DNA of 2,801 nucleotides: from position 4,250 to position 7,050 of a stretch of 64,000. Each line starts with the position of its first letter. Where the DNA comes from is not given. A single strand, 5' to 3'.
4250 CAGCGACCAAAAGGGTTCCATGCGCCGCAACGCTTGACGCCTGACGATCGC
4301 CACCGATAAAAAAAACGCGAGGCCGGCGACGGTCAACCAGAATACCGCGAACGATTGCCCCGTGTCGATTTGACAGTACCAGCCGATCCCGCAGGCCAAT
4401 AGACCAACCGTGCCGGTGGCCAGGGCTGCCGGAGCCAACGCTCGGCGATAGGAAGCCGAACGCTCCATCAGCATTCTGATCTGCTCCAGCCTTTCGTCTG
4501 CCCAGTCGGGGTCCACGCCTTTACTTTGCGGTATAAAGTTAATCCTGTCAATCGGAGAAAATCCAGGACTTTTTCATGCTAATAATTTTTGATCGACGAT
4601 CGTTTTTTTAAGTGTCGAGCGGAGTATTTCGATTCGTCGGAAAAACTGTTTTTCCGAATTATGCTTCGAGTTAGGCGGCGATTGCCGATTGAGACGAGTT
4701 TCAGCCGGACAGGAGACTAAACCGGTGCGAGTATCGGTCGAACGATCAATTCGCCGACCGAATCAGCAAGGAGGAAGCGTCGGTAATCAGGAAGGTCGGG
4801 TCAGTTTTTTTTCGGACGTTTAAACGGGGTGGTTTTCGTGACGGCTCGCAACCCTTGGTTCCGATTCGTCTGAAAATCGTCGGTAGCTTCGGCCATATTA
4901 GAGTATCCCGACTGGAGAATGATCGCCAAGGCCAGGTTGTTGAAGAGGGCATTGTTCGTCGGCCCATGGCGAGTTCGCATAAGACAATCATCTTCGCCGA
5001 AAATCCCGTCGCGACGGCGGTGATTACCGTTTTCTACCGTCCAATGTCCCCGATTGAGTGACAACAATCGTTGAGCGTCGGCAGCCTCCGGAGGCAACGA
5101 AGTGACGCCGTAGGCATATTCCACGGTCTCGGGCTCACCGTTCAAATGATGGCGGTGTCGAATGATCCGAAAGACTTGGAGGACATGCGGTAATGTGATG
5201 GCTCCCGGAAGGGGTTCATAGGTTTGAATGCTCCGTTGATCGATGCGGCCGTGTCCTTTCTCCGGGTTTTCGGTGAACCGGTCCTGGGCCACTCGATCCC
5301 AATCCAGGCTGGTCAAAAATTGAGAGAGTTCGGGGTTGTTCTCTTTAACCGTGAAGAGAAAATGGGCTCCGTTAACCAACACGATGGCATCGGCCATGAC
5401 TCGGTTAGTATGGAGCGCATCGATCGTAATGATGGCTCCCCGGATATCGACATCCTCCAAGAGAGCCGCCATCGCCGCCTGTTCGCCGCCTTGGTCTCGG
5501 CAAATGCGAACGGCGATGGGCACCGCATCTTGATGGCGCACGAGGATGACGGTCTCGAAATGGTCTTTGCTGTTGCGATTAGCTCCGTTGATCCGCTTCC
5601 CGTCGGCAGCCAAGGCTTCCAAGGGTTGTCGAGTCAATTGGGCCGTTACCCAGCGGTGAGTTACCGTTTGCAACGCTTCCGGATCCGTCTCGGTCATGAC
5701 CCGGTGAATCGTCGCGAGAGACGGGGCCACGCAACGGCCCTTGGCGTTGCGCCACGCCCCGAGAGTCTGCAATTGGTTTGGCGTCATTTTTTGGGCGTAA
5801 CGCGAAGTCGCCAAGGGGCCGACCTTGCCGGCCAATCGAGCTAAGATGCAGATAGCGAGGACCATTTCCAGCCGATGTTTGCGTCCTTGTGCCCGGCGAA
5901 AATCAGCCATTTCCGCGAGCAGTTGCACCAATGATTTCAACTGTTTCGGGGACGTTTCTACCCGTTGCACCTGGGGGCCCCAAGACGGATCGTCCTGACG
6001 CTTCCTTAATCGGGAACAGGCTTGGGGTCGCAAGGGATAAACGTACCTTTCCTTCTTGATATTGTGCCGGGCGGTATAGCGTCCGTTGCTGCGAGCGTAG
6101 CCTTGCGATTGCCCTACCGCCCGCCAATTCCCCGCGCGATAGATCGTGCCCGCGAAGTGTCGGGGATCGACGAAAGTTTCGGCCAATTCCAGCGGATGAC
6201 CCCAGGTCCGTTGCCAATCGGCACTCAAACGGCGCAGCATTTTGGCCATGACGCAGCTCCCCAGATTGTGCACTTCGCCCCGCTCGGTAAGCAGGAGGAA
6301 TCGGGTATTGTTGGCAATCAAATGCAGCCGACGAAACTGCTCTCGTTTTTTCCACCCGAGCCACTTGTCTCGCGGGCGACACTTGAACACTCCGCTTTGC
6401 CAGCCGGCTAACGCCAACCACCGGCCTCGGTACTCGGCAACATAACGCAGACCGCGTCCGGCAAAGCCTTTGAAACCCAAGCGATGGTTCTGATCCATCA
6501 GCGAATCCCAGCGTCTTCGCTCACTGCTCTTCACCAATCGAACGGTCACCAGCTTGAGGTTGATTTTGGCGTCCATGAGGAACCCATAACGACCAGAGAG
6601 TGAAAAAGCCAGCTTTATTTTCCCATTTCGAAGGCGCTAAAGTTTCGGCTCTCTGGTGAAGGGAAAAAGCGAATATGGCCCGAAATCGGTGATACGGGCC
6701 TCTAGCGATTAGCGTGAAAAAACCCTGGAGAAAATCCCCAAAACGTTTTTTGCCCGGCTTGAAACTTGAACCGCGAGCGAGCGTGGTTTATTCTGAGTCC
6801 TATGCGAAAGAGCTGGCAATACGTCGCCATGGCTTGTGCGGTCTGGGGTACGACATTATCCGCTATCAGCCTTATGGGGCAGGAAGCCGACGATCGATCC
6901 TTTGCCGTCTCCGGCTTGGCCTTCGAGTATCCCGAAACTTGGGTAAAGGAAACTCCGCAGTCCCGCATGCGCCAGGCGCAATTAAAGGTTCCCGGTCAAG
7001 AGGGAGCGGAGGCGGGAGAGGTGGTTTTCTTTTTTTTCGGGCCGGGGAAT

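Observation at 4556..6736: ISAs1-type transposase fused to an N-terminal DUF4338-like domain, in two intact and recently active copies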

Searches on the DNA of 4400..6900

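Call 76: search_rna_families(source=window, start=4400, end=6900, threshold=evalue, max_evalue=1)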
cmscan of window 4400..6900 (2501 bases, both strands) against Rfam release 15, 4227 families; matches with E-value up to 1: 0.
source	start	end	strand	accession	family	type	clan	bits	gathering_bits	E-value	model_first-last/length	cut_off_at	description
